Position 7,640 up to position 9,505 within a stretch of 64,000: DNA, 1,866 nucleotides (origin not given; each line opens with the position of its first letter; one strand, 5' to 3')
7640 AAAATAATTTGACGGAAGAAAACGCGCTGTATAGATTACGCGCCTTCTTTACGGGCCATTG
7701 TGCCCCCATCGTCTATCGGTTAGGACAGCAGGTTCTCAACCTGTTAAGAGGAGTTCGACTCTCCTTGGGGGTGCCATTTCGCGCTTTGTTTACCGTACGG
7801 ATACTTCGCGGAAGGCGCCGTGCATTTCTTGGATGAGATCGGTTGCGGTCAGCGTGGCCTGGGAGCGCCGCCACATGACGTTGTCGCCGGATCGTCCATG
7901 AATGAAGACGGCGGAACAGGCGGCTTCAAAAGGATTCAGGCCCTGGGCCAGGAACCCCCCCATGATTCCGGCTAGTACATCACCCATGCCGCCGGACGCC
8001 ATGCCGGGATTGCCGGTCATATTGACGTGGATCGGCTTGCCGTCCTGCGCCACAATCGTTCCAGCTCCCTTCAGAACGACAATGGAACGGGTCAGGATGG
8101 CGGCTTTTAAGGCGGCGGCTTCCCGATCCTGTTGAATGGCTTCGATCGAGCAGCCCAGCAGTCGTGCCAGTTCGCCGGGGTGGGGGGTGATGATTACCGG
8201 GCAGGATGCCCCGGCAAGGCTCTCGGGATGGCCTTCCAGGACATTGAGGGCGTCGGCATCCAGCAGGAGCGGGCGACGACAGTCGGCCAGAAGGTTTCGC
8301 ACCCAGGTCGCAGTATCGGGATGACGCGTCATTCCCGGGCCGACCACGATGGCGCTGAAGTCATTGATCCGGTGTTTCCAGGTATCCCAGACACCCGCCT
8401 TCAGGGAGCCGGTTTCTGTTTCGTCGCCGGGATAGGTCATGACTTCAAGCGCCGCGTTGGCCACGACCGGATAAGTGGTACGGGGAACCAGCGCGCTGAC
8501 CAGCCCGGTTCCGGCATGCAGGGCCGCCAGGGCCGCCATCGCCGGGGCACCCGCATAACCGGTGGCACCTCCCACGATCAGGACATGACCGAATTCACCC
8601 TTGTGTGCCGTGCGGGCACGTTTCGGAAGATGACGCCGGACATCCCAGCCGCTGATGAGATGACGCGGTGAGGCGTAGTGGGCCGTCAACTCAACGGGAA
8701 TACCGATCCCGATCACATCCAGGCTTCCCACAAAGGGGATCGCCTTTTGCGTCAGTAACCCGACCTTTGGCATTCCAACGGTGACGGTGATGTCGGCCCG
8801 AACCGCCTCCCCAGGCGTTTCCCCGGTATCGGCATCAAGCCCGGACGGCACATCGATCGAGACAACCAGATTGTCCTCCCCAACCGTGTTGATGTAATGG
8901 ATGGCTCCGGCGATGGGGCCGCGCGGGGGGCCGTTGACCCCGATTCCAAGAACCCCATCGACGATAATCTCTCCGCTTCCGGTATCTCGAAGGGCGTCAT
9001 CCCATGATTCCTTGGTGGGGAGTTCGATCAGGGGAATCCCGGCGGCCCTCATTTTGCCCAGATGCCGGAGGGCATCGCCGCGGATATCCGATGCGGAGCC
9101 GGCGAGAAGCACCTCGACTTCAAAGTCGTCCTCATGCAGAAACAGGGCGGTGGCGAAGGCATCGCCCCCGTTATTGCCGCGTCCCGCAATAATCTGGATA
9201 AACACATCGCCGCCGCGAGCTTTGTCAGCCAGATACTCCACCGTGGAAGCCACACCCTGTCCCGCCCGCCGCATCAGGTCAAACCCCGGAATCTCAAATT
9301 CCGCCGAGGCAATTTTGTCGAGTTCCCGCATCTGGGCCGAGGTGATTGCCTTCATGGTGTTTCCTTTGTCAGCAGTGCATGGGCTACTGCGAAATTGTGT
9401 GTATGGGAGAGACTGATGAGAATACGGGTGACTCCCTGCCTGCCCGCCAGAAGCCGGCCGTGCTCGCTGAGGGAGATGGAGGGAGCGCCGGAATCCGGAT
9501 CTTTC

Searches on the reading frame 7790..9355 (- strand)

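Call 50: search_protein_families(library=pfam, proteins=[window:7790-9355:-], max_evalue=0.00001)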
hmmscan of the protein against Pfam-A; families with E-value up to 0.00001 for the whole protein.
window:7790-9355:- (521 aa): 2 families
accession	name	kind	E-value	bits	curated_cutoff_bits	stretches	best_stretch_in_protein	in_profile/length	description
PF01256.23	Carb_kinase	-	4e-59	200.4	27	1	258-510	1-239/242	NAD(P)H-hydrate dehydratase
PF03853.21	YjeF_N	-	1e-40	139.9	24.9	1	26-199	3-169/169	YjeF-related protein N-terminus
